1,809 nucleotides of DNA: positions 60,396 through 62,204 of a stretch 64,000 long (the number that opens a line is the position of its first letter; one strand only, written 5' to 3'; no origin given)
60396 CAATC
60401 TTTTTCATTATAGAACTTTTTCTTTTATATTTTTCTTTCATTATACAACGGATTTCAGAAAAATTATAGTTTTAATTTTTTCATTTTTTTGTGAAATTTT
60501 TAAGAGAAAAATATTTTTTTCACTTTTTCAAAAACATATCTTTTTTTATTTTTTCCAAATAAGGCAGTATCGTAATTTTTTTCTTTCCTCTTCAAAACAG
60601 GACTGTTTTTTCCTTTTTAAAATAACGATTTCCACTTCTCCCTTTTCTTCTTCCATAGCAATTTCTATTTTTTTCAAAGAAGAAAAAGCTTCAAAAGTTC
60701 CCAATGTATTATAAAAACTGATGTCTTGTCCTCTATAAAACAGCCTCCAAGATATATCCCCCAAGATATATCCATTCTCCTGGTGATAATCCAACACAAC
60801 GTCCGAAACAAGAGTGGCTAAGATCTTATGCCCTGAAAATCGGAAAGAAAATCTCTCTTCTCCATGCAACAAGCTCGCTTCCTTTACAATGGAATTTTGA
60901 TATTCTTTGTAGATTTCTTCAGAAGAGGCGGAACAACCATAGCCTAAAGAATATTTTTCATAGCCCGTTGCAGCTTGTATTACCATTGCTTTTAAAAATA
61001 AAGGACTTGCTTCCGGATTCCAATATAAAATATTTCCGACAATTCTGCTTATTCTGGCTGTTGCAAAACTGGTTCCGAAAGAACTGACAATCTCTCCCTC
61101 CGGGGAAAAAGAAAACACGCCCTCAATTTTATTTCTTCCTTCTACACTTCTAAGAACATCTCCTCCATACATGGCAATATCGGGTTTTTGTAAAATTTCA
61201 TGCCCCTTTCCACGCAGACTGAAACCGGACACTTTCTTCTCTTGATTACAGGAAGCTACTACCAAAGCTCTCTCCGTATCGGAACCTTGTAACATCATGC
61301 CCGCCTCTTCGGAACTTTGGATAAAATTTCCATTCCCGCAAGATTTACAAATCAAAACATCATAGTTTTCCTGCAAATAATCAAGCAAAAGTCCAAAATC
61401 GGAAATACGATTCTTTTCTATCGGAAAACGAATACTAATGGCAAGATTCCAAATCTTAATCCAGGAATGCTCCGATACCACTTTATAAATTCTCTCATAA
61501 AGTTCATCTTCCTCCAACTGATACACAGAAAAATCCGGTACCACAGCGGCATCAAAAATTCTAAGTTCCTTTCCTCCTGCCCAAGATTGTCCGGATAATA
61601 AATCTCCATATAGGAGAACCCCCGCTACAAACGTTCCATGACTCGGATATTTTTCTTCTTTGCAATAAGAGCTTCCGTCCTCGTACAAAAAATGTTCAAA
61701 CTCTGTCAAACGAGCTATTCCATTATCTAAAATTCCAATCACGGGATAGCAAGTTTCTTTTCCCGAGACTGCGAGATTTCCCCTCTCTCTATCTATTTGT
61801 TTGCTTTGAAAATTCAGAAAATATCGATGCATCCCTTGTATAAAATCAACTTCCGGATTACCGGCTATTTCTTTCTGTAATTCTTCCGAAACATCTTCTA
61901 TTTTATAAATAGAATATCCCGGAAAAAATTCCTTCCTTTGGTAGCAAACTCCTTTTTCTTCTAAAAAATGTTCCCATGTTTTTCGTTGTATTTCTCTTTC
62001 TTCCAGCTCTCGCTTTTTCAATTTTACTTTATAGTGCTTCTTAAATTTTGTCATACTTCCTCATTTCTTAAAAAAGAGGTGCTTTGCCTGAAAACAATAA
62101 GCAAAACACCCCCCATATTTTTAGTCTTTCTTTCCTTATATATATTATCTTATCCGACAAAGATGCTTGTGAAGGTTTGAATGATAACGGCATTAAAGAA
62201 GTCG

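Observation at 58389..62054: An intracellular S8 subtilase and a PRD/EIIA-type (PTS-responsive) regulator sit between two halves of the glutamate-fermentation locus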

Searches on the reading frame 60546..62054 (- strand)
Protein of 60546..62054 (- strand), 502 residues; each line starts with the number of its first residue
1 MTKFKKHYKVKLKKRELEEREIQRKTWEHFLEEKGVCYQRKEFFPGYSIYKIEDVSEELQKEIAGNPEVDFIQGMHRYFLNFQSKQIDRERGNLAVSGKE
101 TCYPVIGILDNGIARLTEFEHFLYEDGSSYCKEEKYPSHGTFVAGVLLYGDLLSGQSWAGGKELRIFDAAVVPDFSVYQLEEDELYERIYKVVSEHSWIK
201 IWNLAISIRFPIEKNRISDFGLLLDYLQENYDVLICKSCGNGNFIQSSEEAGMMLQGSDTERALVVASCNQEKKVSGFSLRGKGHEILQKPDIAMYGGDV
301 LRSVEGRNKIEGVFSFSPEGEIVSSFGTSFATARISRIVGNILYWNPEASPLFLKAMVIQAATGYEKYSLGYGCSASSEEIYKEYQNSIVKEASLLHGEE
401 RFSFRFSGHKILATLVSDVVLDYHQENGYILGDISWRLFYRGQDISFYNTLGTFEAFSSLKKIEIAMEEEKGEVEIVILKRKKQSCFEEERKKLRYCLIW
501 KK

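Call 3: search_protein_families(library=pfam, proteins=[window:60546-62054:-], max_evalue=0.01)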
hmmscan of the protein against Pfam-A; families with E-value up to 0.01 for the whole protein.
window:60546-62054:- (502 aa): 1 family
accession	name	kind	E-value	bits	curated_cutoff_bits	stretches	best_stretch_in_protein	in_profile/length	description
PF00082.27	Peptidase_S8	-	7.2e-33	114.6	21.8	1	104-373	4-288/288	Subtilase family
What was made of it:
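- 60546..62054 (-): Short IetS-type S8 subtilase, 502 aa. Propeptide-like domain about aa 1-95, catalytic domain about aa 100-375 (D110, H139, N241, S329), beta C-terminal domain about aa 388-501. Pfam Peptidase_S8, 7e-33 (call 3).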

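Call 9: search_protein_families(library=ncbifam, proteins=[window:60546-62054:-], max_evalue=0.01)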
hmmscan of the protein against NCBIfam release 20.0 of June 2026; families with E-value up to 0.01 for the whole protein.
window:60546-62054:- (502 aa): 1 family
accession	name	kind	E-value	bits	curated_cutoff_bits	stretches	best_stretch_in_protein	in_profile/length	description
NF042956.1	IteS_antiphage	equivalog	5.4e-34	117.5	900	1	18-362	167-533/747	S8 family anti-phage peptidase IteS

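Call 10: search_protein_families(library=padloc, proteins=[window:60546-62054:-], max_evalue=0.1)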
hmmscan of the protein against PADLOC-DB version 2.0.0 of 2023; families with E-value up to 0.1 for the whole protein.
window:60546-62054:- (502 aa): 10 families
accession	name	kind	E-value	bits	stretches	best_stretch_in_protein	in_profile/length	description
PDLC02201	IetS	-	2e-82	275.7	1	5-381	156-552/781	-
PDLC02197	IetS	-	7.6e-52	174.6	1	9-363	159-536/749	-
PDLC02199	IetS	-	9.2e-29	98.2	1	87-342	299-579/826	-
PDLC02202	IetS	-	9.9e-28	94.8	1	34-363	225-557/780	-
PDLC02200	IetS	-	3.8e-23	79.6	1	95-362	260-550/780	-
PDLC02198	IetS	-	1.1e-14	51.4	2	63-248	213-403/795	-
PDLC04233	IetS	-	6.5e-07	25.8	1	195-244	412-461/855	-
PDLC00842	E1-E2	-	0.0021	14.8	1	4-96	51-146/549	E1-E2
PDLC03014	subtilase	-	0.0079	13.7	1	237-363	277-376/391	-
PDLC04234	IetS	-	0.0086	12.3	0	199-242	418-461/656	-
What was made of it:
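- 60546..62054 (-): PADLOC IetS PDLC02201, 2e-82, over profile positions 156-552 of 781 (call 10).
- On IetS (IetAS system): PADLOC PDLC02201, 2e-82 (call 10).
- PADLOC IetS hit, 2e-82, over the core only (call 10). Its best family match is IetS (calls 9, 10).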

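Call 12: search_solved_structures(query=window:60546-62054:-, max_evalue=0.01, show_alignments=3)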
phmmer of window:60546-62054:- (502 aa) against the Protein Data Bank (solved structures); distinct sequences matched with E-value up to 0.01: 0.
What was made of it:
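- Tried and rejected: PDB sequence search with the protease found nothing (call 12).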

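Call 22: find_homologous_proteins(query=window:60546-62054:-)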
Query window:60546-62054:- (502 aa): 51 proteins with E <= 0.001 among 8000 candidates.
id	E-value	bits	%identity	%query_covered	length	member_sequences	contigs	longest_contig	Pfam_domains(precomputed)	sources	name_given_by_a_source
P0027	0.0e+0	1094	96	100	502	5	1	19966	PF00082.28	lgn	-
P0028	0.0e+0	1023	90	97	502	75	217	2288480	PF00082.28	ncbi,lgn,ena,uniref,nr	ncbi:peptidase S8 [Fusobacterium necrophorum subsp. funduliforme]|uniref:Peptidase, S8/S53 family n=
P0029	1.6e-277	939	83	100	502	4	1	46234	PF00082.28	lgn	-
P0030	1.7e-244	830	72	100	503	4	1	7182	PF00082.28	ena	-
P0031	8.5e-237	805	70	96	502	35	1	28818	PF00082.28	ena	-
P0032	1.2e-171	590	54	99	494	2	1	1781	PF00082.28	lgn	-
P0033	1.5e-169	583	53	99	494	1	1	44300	PF00082.28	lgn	-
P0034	1.2e-166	573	54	91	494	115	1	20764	PF00082.28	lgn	-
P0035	3.3e-166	572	52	99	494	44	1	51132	PF00082.28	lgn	-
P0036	4.0e-166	572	52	99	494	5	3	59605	PF00082.28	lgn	-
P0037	4.5e-165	568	54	99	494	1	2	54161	PF00082.28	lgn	-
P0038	1.0e-153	531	48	95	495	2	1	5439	PF00082.28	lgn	-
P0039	2.3e-146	507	49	99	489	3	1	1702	PF00082.28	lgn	-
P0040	8.4e-141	488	78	57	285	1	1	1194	PF00082.28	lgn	-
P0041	1.0e-127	445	44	99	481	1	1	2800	PF00082.28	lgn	-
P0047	1.1e-88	316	41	86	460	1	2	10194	PF00082.28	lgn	-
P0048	1.6e-58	217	35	84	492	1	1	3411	PF00082.28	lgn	-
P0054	3.4e-54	203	32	85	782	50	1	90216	PF00082.28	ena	-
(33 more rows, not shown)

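Call 35: find_encoding_contigs(protein=P0048, flank=5000, max_places=2)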
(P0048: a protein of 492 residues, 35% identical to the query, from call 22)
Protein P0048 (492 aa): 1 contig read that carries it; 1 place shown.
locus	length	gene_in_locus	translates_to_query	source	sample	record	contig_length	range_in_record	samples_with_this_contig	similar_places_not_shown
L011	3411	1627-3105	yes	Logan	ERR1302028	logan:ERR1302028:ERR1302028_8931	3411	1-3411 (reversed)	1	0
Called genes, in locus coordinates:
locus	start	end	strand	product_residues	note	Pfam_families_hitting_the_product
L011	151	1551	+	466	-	PF00133:tRNA-synt_1, PF09334:tRNA-synt_1g (faint), PF00133:tRNA-synt_1 (weak), PF08264:Anticodon_1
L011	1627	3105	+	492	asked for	PF00082:Peptidase_S8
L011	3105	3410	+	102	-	?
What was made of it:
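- Another short IetS-like protein, P0048, lies in an unrelated context (call 35).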

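Call 36: find_encoding_contigs(protein=P0054, flank=5000, max_places=2)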
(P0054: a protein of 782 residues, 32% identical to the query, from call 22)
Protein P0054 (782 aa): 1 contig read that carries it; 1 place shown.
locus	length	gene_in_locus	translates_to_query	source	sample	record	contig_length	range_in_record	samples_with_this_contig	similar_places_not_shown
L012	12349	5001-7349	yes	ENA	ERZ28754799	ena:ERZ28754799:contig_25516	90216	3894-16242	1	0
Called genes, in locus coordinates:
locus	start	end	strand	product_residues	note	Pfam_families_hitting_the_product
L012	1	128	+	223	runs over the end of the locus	PF02195:ParB_N, PF17762:HTH_ParB (weak)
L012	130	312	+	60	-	-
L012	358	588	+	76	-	PF02229:PC4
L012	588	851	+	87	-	-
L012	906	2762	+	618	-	PF00239:Resolvase, PF07508:Recombinase, PF13408:Zn_ribbon_recom, PF14287:DUF4368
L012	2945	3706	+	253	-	-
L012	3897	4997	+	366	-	PF13238:AAA_18 (faint), PF00004:AAA, PF07728:AAA_5 (faint)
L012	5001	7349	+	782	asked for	PF00082:Peptidase_S8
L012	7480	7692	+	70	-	-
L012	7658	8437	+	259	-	PF13154:DUF3991, PF13155:Toprim_2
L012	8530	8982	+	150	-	PF12957:DUF3846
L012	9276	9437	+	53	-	-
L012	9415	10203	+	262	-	-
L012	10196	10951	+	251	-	-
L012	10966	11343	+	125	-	-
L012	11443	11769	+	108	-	PF19514:MobC_2 (weak), PF21983:NikA-like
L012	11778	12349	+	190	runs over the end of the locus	PF03432:Relaxase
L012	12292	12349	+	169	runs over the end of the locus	PF12687:DUF3801, PF00589:Phage_integrase (weak)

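Call 37: find_encoding_contigs(protein=P0047, flank=8000, max_places=2)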
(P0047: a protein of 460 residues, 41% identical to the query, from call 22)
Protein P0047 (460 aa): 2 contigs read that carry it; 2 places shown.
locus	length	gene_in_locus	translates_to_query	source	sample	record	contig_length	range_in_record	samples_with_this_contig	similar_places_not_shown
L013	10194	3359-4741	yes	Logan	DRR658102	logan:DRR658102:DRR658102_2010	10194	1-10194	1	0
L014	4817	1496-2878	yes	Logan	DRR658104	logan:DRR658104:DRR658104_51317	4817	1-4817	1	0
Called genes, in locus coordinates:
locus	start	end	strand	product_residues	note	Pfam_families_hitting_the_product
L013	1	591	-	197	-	?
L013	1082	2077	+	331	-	PF00389:2-Hacid_dh, PF02826:2-Hacid_dh_C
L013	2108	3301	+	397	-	PF03616:Glt_symporter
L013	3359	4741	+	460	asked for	PF00082:Peptidase_S8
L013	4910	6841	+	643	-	PF05043:Mga (weak), PF00874:PRD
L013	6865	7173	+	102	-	PF04277:OAD_gamma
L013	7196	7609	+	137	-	PF25917:BSH_RND (faint), PF00364:Biotin_lipoyl, PF25973:BSH_CzcB (faint), PF25984:BSH_YknX (weak)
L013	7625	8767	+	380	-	PF03977:OAD_beta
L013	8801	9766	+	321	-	PF01144:CoA_trans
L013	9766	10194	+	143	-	?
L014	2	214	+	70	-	?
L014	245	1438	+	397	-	PF03616:Glt_symporter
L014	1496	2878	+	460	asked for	PF00082:Peptidase_S8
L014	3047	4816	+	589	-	PF05043:Mga (weak), PF00874:PRD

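Call 49: predict_structure(alignment_id=A3)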
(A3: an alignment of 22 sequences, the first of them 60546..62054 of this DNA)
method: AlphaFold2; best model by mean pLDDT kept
length: 502 residues; sequences in the alignment: 22
mean_pLDDT: 89.6   pTM: 0.91
mean pLDDT of the five models: 89.6, 89.5, 88.9, 88.1, 78.4
residues with pLDDT >= 90: 353; 70-90: 112; 50-70: 27; < 50: 10
segments of 3 or more residues with pLDDT < 50: 244-250
pLDDT, mean of each block of 10 residues (from residue 1): 78 90 95 96 94 95 95 90 86 69 92 93 89 94 96 92 94 90 95 97 86 88 96 93 51 77 94 79 78 91 77 93 93 97 96 98 91 96 97 87 94 96 91 94 94 88 95 95 65 90 94
secondary structure, 60 per line:
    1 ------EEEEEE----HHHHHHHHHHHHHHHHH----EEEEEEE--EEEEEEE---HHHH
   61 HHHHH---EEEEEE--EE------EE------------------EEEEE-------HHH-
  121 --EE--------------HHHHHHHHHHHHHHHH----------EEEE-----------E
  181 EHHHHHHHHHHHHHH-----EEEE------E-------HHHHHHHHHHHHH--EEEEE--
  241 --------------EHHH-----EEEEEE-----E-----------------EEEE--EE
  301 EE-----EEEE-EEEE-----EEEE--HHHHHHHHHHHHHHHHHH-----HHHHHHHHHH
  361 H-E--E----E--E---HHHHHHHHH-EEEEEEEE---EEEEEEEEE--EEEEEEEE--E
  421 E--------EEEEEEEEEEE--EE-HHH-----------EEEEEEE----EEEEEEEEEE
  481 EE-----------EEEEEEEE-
elements in order: E7-12 H17-33 E38-44 E47-53 H57-65 E69-74 E105-109 H139-154 E165-168 H182-195 E201-204 H219-231 E234-238 E264-269 E293-296 E299-302 E308-311 E313-316 E322-325 H328-345 H351-361 H378-386 E388-395 E399-407 E410-417 E430-440 E460-466 E471-482 E494-501
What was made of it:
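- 60546..62054 (-): AF2 pLDDT 89.6 (call 49).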

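Call 52: fold_search(model_id=the predicted structure, library=pdb)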
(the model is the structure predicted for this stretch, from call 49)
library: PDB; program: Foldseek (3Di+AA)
matches with E <= 10: 1408; with E <= 0.001: 222
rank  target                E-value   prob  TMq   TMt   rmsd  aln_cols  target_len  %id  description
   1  3afg_A                3.0e-20  1.00  0.58  0.57   7.1       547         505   14  Crystal structure of ProN-Tk-SP from Thermococcus kodakaraensis (released 2010-08-04)
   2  3afg_B                1.5e-18  1.00  0.56  0.55   8.4       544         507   13  Crystal structure of ProN-Tk-SP from Thermococcus kodakaraensis (released 2010-08-04)
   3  9ues_B                4.8e-15  1.00  0.47  0.55   7.1       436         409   15  Crystal structure of an inactive TKSP mutant in complex with the TKS propeptide (released 2026-02-18)
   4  5fax_A                8.2e-15  1.00  0.56  0.65   4.7       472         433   14  Structure of subtilase SubHal from Bacillus halmapalus (released 2016-05-18)
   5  3whi_A                7.0e-14  1.00  0.52  0.70   5.1       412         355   17  Crystal structure of unautoprocessed form of IS1-inserted Pro-subtilisin E (released 2013-12-25)
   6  3whi_B                4.5e-13  1.00  0.48  0.65   7.0       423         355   16  Crystal structure of unautoprocessed form of IS1-inserted Pro-subtilisin E (released 2013-12-25)
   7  3t41_B                1.2e-12  1.00  0.49  0.57   7.4       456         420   14  1.95 Angstrom Resolution Crystal Structure of Epidermin Leader Peptide Processing Serine Protease (EpiP) S393A Mutant  (released 2011-08-17)
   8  3qfh_B                1.5e-12  1.00  0.48  0.55   7.5       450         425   16  2.05 Angstrom Resolution Crystal Structure of Epidermin Leader Peptide Processing Serine Protease (EpiP) from Staphylo (released 2011-02-02)
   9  3qfh_D                2.2e-12  1.00  0.50  0.57   7.3       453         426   14  2.05 Angstrom Resolution Crystal Structure of Epidermin Leader Peptide Processing Serine Protease (EpiP) from Staphylo (released 2011-02-02)
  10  6u2f_A                3.9e-12  1.00  0.46  0.41  12.3       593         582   13  PCSK9-Fab 7G7 complex bound to cis-1-amino-4-phenylcyclohexaneacyl-WNLK(hR)IGLLR - NH2 (released 2020-02-05)
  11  3t41_A                4.7e-12  1.00  0.49  0.56   7.1       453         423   15  1.95 Angstrom Resolution Crystal Structure of Epidermin Leader Peptide Processing Serine Protease (EpiP) S393A Mutant  (released 2011-08-17)
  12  3qfh_C                4.7e-12  1.00  0.48  0.56   7.5       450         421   15  2.05 Angstrom Resolution Crystal Structure of Epidermin Leader Peptide Processing Serine Protease (EpiP) from Staphylo (released 2011-02-02)
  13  8jmw_A                5.6e-12  1.00  0.39  0.38  10.7       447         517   14  Fibril form of serine peptidase Vpr (released 2023-12-06)
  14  1r6v                  5.9e-12  1.00  0.47  0.37  11.3       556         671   12  Crystal structure of fervidolysin from Fervidobacterium pennivorans, a keratinolytic enzyme related to subtilisin (released 2004-10-19)
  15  5vlp_A                8.3e-12  1.00  0.47  0.42  11.8       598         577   12  PCSK9 complex with LDLR antagonist peptide and Fab7G7 (released 2017-08-16)
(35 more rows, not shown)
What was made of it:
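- On Subtilases made as I9-propeptide zymogens: The secondary-structure order E7-12, H17-33, E38-44, E47-53, H57-65, E69-74 fits, and the best Foldseek hits are pro-forms (calls 49, 52).
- Closest known: Pro-subtilases with a C-terminal beta domain. Same: These are the best Foldseek matches (call 52).
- The propeptide and beta domain come from the AF2 model and Foldseek (calls 49, 52).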

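Call 70: search_protein_families(library=pfam, proteins=[L012:3897-4997:+, window:60546-61760:-], max_evalue=0.1)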
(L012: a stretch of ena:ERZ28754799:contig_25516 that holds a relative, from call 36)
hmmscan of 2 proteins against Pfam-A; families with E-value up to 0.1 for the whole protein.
L012:3897-4997:+ (366 aa): 31 families (the best 25 are shown)
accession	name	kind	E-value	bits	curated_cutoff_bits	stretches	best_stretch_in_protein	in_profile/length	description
PF00004.35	AAA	-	2.6e-31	109.2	21.2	1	120-244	1-129/131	ATPase family associated with various cellular activities (AAA)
PF07728.20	AAA_5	-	8.3e-06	26.3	22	1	120-238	2-139/139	AAA domain (dynein-related subfamily)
PF13238.12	AAA_18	-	1.1e-05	26.3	29.4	1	121-229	2-85/128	AAA domain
PF13207.12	AAA_17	-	4.4e-05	24.2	27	1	123-148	1-26/136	AAA domain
PF05496.18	RuvB_N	-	0.00014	22.1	27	1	116-186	32-95/159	Holliday junction DNA helicase RuvB P-loop domain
PF20720.3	nSTAND3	-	0.00017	21.7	27.2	1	117-260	17-153/155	Novel STAND NTPase 3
PF13191.12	AAA_16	-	0.00081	20.4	32.6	1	118-139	25-46/167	AAA ATPase domain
PF05729.18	NACHT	-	0.001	19.4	26.7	0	120-140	3-23/167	NACHT domain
PF03215.21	Rad17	-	0.0012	19.2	23.8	1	119-143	47-71/186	Rad17 P-loop domain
PF06745.19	ATPase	-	0.0014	18.4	26.6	1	107-221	9-125/231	KaiC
PF00910.28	RNA_helicase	-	0.0017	19.3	21.5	1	121-206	2-77/105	RNA helicase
PF01637.24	ATPase_2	-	0.003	17.8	33.2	0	118-138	21-41/225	ATPase domain predominantly from Archaea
PF13401.12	AAA_22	-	0.0037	18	27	1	119-141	7-29/130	AAA domain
PF13173.12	AAA_14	-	0.0045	17.4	27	1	119-192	4-79/129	AAA domain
PF13521.12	AAA_28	-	0.0051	17.5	27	1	121-163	3-45/164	AAA domain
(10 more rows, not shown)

window:60546-61760:- (404 aa): 1 family
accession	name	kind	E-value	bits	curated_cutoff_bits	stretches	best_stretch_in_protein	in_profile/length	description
PF00082.27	Peptidase_S8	-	4e-33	115.4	21.8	1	6-275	4-288/288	Subtilase family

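Call 71: search_protein_families(library=padloc, proteins=[L012:3897-4997:+, L012:5001-7349:+], max_evalue=0.001)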
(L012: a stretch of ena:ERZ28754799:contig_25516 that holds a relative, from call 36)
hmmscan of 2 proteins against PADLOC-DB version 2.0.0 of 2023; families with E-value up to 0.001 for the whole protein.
L012:3897-4997:+ (366 aa): 8 families
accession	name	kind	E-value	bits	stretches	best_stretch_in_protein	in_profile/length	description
PDLC02196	IetA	-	6.8e-139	461.4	1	2-364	4-372/374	-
PDLC02195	IetA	-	7.6e-115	382.4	1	2-364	4-392/395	-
PDLC04232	IetA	-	1.5e-69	232.9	1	5-307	7-303/330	-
PDLC04231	IetA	-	9.1e-43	144.9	1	7-258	9-258/262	-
PDLC00914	TRIP13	-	4e-20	70.5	1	105-294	59-267/302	TRIP13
PDLC00915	TRIP13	-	1.3e-12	45.8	1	103-297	49-266/302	TRIP13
PDLC03838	DolB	-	8.3e-08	29.9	1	120-187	169-241/375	-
PDLC03920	MkoA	-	0.00082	15.7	0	99-136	613-650/1112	-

L012:5001-7349:+ (782 aa): 8 families
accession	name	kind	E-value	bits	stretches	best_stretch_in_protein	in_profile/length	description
PDLC02201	IetS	-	0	1076.7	1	1-780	1-777/781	-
PDLC02197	IetS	-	1.1e-148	494.8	1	1-779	1-748/749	-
PDLC02200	IetS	-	1.3e-106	355.6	1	3-776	11-772/780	-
PDLC02202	IetS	-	2.1e-90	302.1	1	152-626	192-662/780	-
PDLC02199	IetS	-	3e-81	271.8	1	238-779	297-823/826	-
PDLC02198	IetS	-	9e-27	91.4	1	243-532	240-571/795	-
PDLC04233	IetS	-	2.1e-19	67.1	2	410-621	499-755/855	-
PDLC04234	IetS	-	3.9e-07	26.6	0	351-398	416-463/656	-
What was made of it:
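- On IetS (IetAS system): The control locus L012 has IetA at 7e-139 directly upstream (calls 36, 71).
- True IetS (L012) is 782 aa and has IetA immediately upstream, within a mobile element (calls 36, 71).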
